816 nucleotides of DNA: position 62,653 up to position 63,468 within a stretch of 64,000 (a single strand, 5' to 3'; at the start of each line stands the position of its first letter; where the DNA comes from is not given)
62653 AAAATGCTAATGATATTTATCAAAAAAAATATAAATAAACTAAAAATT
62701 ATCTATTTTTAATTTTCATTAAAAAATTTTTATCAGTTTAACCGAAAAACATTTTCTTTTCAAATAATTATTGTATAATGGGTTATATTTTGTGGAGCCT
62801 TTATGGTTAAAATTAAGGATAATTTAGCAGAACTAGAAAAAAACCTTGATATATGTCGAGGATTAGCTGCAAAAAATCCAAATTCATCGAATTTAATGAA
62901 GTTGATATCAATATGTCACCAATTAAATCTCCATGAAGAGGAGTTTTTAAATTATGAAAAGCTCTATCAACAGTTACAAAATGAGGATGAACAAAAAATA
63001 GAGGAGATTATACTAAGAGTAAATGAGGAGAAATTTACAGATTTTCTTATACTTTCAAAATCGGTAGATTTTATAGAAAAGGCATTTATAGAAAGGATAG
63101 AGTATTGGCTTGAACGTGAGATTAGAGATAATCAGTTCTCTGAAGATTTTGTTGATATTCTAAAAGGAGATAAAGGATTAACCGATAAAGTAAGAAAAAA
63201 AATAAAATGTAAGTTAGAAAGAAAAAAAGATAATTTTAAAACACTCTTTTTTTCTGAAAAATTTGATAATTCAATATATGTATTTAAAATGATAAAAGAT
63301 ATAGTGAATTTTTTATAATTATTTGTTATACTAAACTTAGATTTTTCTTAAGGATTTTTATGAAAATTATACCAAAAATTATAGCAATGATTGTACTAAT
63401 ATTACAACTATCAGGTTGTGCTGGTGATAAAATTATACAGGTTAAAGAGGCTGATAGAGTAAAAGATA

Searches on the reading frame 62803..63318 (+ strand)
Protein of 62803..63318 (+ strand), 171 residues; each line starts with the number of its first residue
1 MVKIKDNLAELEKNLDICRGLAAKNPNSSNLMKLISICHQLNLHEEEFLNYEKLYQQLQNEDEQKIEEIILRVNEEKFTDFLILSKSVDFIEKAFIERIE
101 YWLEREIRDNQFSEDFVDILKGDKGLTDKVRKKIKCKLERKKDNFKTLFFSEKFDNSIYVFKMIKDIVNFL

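Call 39: search_protein_families(library=pfam, proteins=[window:62803-63318:+], max_evalue=0.00001)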
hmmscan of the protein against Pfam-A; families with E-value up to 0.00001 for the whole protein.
window:62803-63318:+ (171 aa): 0 families

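Call 70: find_encoding_contigs(protein=window:62803-63318:+, flank=10000, max_places=5)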
Protein window:62803-63318:+ (171 aa): 1 contig read that carries it; 1 place shown.
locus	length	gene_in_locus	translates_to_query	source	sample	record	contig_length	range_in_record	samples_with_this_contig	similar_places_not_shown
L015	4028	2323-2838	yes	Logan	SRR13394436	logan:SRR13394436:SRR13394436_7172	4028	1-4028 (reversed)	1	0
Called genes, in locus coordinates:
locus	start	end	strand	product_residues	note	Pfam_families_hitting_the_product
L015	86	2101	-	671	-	-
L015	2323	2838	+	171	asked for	-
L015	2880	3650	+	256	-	-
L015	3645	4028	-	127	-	?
